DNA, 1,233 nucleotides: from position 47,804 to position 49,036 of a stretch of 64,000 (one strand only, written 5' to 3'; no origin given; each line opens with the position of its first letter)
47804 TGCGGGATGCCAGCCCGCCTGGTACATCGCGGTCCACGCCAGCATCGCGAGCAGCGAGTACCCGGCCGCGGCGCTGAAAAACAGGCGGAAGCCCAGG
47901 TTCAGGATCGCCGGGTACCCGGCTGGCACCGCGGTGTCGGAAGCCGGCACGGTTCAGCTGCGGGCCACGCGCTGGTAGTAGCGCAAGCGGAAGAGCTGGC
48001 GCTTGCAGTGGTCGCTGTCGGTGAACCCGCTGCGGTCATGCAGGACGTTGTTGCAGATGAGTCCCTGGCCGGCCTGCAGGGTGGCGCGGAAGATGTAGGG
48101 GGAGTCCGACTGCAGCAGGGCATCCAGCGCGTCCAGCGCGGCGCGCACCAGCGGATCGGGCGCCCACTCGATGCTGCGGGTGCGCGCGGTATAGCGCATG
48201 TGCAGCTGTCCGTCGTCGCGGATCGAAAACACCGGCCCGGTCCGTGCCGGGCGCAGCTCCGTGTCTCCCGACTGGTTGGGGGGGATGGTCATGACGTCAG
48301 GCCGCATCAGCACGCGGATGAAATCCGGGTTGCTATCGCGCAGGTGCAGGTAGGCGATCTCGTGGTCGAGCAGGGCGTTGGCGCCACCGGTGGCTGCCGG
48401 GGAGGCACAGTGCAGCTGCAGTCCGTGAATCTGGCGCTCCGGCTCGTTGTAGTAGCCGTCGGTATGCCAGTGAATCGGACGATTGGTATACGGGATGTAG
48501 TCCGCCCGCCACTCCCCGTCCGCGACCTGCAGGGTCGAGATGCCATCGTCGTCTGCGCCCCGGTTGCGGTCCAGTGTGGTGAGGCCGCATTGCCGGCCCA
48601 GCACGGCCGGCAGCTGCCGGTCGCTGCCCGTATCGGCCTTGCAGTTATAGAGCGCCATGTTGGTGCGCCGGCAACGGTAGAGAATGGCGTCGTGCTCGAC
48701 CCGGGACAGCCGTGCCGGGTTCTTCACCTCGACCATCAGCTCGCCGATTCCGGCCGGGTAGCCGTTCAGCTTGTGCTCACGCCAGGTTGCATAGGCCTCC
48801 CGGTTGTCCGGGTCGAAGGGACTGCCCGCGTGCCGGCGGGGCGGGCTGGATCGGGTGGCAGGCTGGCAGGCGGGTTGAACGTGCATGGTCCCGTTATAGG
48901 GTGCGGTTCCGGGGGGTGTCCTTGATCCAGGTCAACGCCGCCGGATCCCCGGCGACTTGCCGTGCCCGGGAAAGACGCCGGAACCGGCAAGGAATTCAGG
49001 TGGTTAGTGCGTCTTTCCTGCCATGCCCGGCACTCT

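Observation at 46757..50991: O2-dependent oxygenases embedded in the NO-response unit: dnr-like regulator translationally coupled to a UbiH-family monooxygenase, followed by a TauD-like dioxygenase coupled to nnrS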

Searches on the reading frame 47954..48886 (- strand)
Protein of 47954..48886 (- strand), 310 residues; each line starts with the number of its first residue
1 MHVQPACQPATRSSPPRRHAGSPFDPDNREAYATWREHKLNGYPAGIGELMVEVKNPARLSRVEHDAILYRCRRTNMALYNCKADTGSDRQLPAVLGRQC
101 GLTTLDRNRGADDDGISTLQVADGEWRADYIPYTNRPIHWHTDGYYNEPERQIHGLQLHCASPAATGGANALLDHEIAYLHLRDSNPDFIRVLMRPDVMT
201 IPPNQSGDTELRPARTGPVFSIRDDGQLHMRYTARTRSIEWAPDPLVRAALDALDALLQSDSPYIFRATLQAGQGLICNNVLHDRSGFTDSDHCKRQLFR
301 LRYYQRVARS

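Call 3: search_protein_families(library=pfam, proteins=[window:47954-48886:-], max_evalue=0.01)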
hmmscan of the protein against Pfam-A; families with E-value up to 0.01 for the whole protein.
window:47954-48886:- (310 aa): 2 families
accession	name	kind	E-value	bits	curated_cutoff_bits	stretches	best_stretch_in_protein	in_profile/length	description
PF02668.22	TauD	-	3.1e-20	73.6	27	1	97-300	56-265/267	Taurine catabolism dioxygenase TauD, TfdA family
PF08943.16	CsiD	-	0.0075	16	27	0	134-303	133-292/294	CsiD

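Call 4: search_protein_families(library=ncbifam, proteins=[window:47954-48886:-], max_evalue=0.01)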
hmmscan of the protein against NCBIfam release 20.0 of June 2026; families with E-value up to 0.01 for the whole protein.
window:47954-48886:- (310 aa): 3 families
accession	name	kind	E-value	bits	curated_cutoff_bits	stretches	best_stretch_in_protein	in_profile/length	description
TIGR02410.1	carnitine_TMLD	equivalog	1.5e-10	41.1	268.3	1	132-290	173-339/362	trimethyllysine dioxygenase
NF049936.1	TriMthamethphnDioxTmpA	equivalog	2.9e-10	39.5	400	1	131-298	178-344/366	2-trimethylaminoethylphosphonate dioxygenase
TIGR02409.1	carnitine_bodg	equivalog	3.4e-08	32.9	414.75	1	127-298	176-347/366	gamma-butyrobetaine dioxygenase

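Call 8: find_homologous_proteins(query=window:47954-48886:-)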
Query window:47954-48886:- (310 aa): 7988 proteins with E <= 0.001 among 8000 candidates; the best 120 are listed.
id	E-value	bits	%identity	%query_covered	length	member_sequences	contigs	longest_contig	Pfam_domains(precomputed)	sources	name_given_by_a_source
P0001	2.2e-213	725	100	100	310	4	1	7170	PF02668.23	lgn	-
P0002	1.5e-182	624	87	100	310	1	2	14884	PF02668.23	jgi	jgi:hypothetical protein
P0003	2.4e-160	551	75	100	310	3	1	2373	PF02668.23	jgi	jgi:alpha-ketoglutarate-dependent taurine dioxygenase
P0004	6.4e-154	530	73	100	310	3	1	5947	PF02668.23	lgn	-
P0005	1.1e-148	513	73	99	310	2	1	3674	PF02668.23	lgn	-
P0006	4.7e-143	494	74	94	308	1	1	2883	PF02668.23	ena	-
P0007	1.0e-141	490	74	89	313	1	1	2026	PF02668.23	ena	-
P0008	1.3e-133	463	69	92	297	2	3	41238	PF02668.23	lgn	-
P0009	1.0e-132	460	69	93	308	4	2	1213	PF02668.23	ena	-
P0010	1.4e-131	456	68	92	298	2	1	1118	PF02668.23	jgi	jgi:alpha-ketoglutarate-dependent taurine dioxygenase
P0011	2.9e-131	455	65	97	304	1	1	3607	PF02668.23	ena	-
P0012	2.0e-130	453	66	93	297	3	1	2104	PF02668.23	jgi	-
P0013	5.8e-130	451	67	93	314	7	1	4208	PF02668.23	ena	-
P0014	7.2e-130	451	68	93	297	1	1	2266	PF02668.23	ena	-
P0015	1.4e-129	450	66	96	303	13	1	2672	PF02668.23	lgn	-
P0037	1.6e-127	443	66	93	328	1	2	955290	PF02668.23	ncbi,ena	-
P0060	7.8e-126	437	64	93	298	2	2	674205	PF02668.23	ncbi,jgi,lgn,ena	-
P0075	8.2e-125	434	64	96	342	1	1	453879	PF02668.23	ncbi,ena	-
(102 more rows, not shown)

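Call 9: find_encoding_contigs(protein=P0037, flank=8000, max_places=3)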
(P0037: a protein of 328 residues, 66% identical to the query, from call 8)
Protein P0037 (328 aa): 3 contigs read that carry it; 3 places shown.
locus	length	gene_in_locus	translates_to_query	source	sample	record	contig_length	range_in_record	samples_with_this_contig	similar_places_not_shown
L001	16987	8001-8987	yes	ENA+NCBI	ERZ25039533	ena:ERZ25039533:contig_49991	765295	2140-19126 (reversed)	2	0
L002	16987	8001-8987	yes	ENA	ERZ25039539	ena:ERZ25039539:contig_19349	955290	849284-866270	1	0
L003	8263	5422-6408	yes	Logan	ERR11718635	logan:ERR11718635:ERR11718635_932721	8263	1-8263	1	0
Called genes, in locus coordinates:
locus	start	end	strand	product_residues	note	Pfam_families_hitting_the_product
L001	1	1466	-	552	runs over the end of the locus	PF07661:MORN_2 (faint), PF00023:Ank (faint), PF12796:Ank_2 (faint), PF13637:Ank_4 (faint), PF13857:Ank_5 (faint)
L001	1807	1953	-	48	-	-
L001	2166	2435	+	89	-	-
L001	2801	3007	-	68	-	-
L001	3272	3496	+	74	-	-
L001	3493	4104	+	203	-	PF00011:HSP20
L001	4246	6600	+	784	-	PF09137:Glucodextran_N, PF00723:Glyco_hydro_15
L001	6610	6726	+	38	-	-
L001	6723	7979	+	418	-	PF00999:Na_H_Exchanger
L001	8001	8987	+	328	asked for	PF02668:TauD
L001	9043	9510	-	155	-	PF01814:Hemerythrin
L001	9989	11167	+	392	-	PF07992:Pyr_redox_2, PF13738:Pyr_redox_3, PF00070:Pyr_redox, PF14721:AIF_C (weak)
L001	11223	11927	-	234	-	PF06965:Na_H_antiport_1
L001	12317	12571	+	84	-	-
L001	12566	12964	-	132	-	PF01323:DSBA (faint), PF13462:Thioredoxin_4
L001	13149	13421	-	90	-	PF02148:zf-UBP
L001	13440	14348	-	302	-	PF07992:Pyr_redox_2, PF13738:Pyr_redox_3, PF13434:Lys_Orn_oxgnase (faint), PF00070:Pyr_redox (weak)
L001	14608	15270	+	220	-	-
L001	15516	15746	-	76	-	-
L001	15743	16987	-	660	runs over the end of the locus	PF05226:CHASE2, PF00211:Guanylate_cyc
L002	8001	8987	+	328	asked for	PF02668:TauD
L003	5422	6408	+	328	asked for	PF02668:TauD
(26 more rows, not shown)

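Call 10: find_encoding_contigs(protein=P0060, flank=8000, max_places=3)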
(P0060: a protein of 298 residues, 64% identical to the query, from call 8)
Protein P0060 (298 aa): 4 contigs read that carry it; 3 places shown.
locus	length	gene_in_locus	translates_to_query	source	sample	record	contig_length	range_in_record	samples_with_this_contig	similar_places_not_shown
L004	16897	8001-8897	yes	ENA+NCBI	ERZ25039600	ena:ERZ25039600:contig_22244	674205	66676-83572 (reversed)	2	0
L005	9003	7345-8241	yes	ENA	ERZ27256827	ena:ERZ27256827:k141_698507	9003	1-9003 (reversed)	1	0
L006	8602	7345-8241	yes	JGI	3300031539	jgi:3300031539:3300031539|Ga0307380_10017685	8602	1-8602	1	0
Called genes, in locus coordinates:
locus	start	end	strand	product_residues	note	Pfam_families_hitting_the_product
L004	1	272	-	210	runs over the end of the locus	PF00989:PAS (weak), PF13188:PAS_8 (weak), PF08448:PAS_4 (weak), PF13426:PAS_9 (weak), PF00196:GerE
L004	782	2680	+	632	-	PF00801:PKD, PF18911:PKD_4, PF00034:Cytochrom_C (weak), PF13442:Cytochrome_CBB3, PF02239:Cytochrom_D1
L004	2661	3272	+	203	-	PF02239:Cytochrom_D1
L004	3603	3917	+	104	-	-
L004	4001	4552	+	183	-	PF04055:Radical_SAM, PF16199:Radical_SAM_C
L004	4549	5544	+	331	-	PF01136:Peptidase_U32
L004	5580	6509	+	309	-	PF01136:Peptidase_U32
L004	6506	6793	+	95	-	PF20695:UbiD_N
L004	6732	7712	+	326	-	PF01977:UbiD, PF20696:UbiD_C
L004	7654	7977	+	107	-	PF20696:UbiD_C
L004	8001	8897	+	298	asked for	PF02668:TauD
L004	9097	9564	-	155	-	PF01814:Hemerythrin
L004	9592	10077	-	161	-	PF02036:SCP2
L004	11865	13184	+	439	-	PF02321:OEP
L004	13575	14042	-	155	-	PF07238:PilZ (weak)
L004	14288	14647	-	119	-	PF00563:EAL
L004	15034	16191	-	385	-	PF00990:GGDEF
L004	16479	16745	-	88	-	-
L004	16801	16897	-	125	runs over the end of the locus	-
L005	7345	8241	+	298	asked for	PF02668:TauD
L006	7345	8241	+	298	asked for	PF02668:TauD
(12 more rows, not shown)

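Call 11: find_encoding_contigs(protein=P0075, flank=8000, max_places=3)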
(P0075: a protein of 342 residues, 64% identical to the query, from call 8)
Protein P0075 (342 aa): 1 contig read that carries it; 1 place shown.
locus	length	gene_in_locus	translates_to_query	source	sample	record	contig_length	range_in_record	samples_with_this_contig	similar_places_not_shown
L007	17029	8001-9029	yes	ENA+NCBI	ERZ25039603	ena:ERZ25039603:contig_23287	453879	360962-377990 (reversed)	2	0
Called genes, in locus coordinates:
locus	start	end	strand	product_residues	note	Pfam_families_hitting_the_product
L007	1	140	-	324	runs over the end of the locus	PF04463:2-thiour_desulf, PF08349:DUF1722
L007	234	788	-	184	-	PF00255:GSHPx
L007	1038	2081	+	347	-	PF02353:CMAS, PF05401:NodS (weak), PF13489:Methyltransf_23, PF05175:MTS, PF13847:Methyltransf_31, PF08241:Methyltransf_11, PF08242:Methyltransf_12, PF13649:Methyltransf_25, +2 more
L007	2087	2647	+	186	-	PF11086:DUF2878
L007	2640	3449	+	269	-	PF06966:DUF1295, PF02544:Steroid_dh (weak), PF04191:PEMT (weak)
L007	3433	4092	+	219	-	PF19630:DUF6134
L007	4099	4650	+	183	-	PF08212:Lipocalin_2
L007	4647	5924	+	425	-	PF01593:Amino_oxidase, PF13450:NAD_binding_8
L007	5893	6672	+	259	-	PF07103:DUF1365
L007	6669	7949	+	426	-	PF02353:CMAS, PF13489:Methyltransf_23 (weak), PF13847:Methyltransf_31 (faint), PF08241:Methyltransf_11, PF08242:Methyltransf_12, PF13649:Methyltransf_25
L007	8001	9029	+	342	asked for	PF02668:TauD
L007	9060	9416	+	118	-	PF20056:DUF6455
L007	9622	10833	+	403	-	PF07715:Plug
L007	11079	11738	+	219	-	PF00593:TonB_dep_Rec_b-barrel, PF14905:OMP_b-brl_3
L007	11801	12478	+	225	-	PF03544:TonB_C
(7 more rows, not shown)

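Call 20: find_related_loci(query=A1, collection=genome_contigs, flank=10000)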
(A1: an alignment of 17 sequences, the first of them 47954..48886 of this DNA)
Query A1 (310 aa) in genome_contigs; peptide patterns used: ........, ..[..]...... (x = any residue, [..] = any of these).
600 stretches matched a pattern (row limit reached: there are more); 598 encode a relative of the query (tblastn E <= 1e-3); the best 80 are kept; 80 distinct loci.
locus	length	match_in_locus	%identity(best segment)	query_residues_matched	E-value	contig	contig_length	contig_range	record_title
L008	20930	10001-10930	75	1-310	5e-161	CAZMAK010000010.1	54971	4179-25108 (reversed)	MAG TPA_asm: uncultured Ectothiorhodospiraceae bacterium isolate SRP214966_co3_30 genome assembly, contig: NODE_395_leng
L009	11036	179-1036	61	22-307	1e-115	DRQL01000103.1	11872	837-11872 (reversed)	MAG TPA_asm: Gammaproteobacteria bacterium isolate HyVt-581 HyVt-581_k145_1376054, whole genome shotgun sequence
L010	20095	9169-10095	56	3-310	2e-112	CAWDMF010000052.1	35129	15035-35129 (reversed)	MAG: uncultured Gammaproteobacteria bacterium isolate MFD03551.bin.2.90 genome assembly, contig: contig_68499, whole gen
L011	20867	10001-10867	57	21-310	6e-112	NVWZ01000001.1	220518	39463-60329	MAG: Thiotrichaceae bacterium isolate NORP24 Contig_source1383C_125, whole genome shotgun sequence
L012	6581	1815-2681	58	22-310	8e-112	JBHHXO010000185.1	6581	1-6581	MAG: Thiogranum sp. isolate D_1_bin.43 NODE_6704_length_6581_cov_5.435489, whole genome shotgun sequence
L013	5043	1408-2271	58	21-310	6e-111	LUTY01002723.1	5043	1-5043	Candidatus Thiomargarita nelsonii strain THI036 THI57, whole genome shotgun sequence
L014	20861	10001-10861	59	21-310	3e-110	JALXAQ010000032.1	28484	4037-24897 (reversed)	MAG: Thiotrichaceae bacterium isolate T2_metabat2_scaf2bin.004 T2_NODE_1210_length_28484_cov_3.120499, whole genome shot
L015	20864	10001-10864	58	21-310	3e-110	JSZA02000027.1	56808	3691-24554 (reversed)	Candidatus Thiomargarita nelsonii isolate Hydrate Ridge NODE_150_length_56808_cov_114.941_ID_299, whole genome shotgun s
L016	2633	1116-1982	59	19-307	4e-114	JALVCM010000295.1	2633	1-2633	MAG: Thiohalobacter sp. isolate 134-614_metabat1_scaf2bin.038 134-614_scaffold_42080_c1, whole genome shotgun sequence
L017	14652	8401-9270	57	21-310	7e-109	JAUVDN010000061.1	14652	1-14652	MAG: Gammaproteobacteria bacterium isolate CSMAG_298 CSMAG_298_k141_4184871_length_14652_cov_26.3846, whole genome shotg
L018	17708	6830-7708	56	16-308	2e-108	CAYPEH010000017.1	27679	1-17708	MAG TPA_asm: uncultured Chromatiales bacterium isolate binchicken_co172_106 genome assembly, contig: NODE_1199_length_27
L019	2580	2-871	57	21-310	5e-112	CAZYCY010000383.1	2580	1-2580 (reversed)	MAG TPA_asm: uncultured Thiotrichaceae bacterium isolate binchicken_co24_89 genome assembly, contig: NODE_22708_length_2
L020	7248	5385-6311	56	1-310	2e-107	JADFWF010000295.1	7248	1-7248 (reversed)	MAG: Proteobacteria bacterium isolate C4.bin.17 k83_1704987, whole genome shotgun sequence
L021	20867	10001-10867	56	18-307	6e-107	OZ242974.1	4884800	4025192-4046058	MAG: Candidatus Thiodiazotropha sp. isolate c44e5f9e-6b63-43a9-822d-80879a7fa0b5 genome assembly, chromosome: 1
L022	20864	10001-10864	57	21-308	1e-106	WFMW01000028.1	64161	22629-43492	MAG: Gammaproteobacteria bacterium isolate S010_25 k151_207028, whole genome shotgun sequence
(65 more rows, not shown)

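Call 31: search_solved_structures(query=A1, max_evalue=0.01, show_alignments=2)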
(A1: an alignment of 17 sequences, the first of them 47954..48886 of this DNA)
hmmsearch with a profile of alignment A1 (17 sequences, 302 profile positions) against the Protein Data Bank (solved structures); distinct sequences matched with E-value up to 0.01: 2.
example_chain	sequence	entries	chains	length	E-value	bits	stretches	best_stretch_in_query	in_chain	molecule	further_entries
9j0j_A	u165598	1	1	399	2.8e-05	26.6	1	116-289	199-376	Fe/2OG-dependent oxygenase DfmD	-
6npb_A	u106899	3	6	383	3.7e-05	26.2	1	122-284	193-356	TmpA, 2-trimethylaminoethylphosphonate hydroxylase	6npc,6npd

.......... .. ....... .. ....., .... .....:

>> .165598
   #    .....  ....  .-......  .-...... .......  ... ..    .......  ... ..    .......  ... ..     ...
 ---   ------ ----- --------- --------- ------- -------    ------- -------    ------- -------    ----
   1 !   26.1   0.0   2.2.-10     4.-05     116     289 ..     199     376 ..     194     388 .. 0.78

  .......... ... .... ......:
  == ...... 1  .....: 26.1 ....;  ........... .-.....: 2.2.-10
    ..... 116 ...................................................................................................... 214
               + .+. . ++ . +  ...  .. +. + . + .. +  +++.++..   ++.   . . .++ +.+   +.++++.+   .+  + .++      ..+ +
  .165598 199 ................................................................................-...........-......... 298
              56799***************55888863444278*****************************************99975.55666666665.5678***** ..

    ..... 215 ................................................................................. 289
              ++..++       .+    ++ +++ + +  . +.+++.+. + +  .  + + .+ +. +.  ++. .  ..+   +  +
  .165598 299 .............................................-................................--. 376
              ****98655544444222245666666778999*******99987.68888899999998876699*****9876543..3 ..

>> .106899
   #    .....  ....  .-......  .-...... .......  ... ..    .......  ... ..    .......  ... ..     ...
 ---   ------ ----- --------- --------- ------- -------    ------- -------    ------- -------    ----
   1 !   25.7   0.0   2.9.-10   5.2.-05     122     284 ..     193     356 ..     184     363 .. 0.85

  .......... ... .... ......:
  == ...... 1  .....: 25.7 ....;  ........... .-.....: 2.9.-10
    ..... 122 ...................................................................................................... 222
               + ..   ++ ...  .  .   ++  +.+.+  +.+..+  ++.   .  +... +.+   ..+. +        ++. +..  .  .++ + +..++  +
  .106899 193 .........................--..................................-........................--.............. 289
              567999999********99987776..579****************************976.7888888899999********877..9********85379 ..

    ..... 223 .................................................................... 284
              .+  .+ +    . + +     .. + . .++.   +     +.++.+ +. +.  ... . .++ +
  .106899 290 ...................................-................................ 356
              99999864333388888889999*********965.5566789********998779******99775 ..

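Call 55: search_protein_representatives(protein=window:47954-48886:-)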
Query: 310 residues. Proteins with E-value up to 0.001 (for the whole library): 991; up to 1e-10: 571; up to 1e-30: 313. The best 150 are listed.
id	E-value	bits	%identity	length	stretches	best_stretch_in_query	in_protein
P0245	9.7e-104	363.2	58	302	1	21-308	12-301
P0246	3.6e-94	331.8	52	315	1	22-307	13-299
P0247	3.5e-86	305.5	50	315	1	20-308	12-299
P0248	3.9e-86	305.4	49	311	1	21-308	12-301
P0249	1.7e-85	303.3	52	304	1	18-308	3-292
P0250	9.8e-85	300.8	51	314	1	17-308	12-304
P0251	1.7e-84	300.0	51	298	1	22-307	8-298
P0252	7.0e-82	291.4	49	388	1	19-308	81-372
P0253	1.2e-81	290.6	49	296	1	22-305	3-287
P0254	6.4e-81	288.2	48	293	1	22-308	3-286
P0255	3.5e-80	285.8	49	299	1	24-307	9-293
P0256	3.8e-80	285.7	48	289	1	21-307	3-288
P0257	1.0e-79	284.2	46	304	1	21-307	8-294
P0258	2.2e-79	283.2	47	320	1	4-308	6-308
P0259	3.3e-79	282.6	48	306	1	18-306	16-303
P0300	2.5e-68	246.8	41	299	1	21-308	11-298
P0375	1.5e-55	204.9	37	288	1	29-307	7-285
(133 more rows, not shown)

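Call 60: predict_structure(alignment_id=A3)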
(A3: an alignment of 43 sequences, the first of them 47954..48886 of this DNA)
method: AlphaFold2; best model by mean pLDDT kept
length: 310 residues; sequences in the alignment: 43
mean_pLDDT: 64.5   pTM: 0.69
mean pLDDT of the five models: 64.5, 58.7, 55.3, 52.4, 51.3
residues with pLDDT >= 90: 53; 70-90: 104; 50-70: 45; < 50: 108
segments of 3 or more residues with pLDDT < 50: 1-15, 101-167, 233-236, 293-310
pLDDT, mean of each block of 10 residues (from residue 1): 35 47 92 94 87 84 86 82 63 59 37 27 26 27 38 40 48 85 96 91 79 79 79 61 95 86 80 69 55 43 29
secondary structure, 60 per line:
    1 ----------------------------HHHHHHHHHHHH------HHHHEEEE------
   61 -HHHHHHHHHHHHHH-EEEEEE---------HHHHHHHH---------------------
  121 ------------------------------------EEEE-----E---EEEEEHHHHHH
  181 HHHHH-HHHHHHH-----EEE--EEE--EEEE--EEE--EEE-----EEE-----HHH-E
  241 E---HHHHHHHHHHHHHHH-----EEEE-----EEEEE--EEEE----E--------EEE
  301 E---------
elements in order: H29-40 H47-50 E51-54 H62-75 E77-82 H92-99 E157-160 E170-174 H175-185 H187-193 E199-201 E204-206 E209-212 E215-217 E220-222 E228-230 H245-259 E265-268 E274-278 E281-284 E298-301

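Call 63: find_encoding_contigs(protein=P0300, flank=8000, max_places=3)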
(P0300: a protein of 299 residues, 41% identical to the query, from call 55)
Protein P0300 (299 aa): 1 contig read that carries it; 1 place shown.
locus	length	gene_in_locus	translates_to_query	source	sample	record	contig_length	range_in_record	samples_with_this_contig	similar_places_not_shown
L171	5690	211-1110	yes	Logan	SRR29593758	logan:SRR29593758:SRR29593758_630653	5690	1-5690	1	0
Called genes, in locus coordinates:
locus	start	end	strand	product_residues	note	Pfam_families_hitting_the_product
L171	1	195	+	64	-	?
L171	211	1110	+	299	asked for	PF02668:TauD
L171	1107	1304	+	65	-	-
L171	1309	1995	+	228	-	PF09559:Cas6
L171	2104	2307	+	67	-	-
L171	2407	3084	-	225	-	PF13640:2OG-FeII_Oxy_3, PF18331:PKHD_C (weak)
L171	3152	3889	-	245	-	-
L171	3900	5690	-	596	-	?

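Call 64: find_encoding_contigs(protein=P0375, flank=8000, max_places=3)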
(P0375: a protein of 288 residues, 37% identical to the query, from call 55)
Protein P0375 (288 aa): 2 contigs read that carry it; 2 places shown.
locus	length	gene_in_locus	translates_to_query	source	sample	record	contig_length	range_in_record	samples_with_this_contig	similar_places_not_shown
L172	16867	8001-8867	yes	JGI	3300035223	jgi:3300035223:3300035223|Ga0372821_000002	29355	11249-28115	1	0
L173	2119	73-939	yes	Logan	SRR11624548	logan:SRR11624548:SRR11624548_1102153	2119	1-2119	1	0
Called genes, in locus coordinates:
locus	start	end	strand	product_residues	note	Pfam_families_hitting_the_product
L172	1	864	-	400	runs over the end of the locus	PF00291:PALP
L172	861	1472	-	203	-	PF00697:PRAI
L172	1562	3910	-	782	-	PF01751:Toprim, PF01131:Topoisom_bac, PF13368:Toprim_C_rpt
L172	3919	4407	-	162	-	PF04361:DUF494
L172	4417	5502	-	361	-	PF02481:DNA_processg_A, PF17782:WHD_DprA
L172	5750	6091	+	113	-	PF00825:Ribonuclease_P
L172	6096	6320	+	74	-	PF01809:YidD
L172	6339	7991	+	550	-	PF14849:YidC_periplas, PF02096:60KD_IMP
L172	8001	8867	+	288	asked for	PF02668:TauD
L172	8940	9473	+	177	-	PF00702:Hydrolase (weak), PF08282:Hydrolase_3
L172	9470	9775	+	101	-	PF01035:DNA_binding_1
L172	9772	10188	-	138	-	PF02823:ATP-synt_DE_N, PF00401:ATP-synt_DE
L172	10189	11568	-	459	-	PF02874:ATP-synt_ab_N, PF00006:ATP-synt_ab, PF22919:ATP-synt_VA_C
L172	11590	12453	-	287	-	PF00231:ATP-synt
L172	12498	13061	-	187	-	PF00006:ATP-synt_ab, PF00306:ATP-synt_ab_C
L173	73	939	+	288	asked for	PF02668:TauD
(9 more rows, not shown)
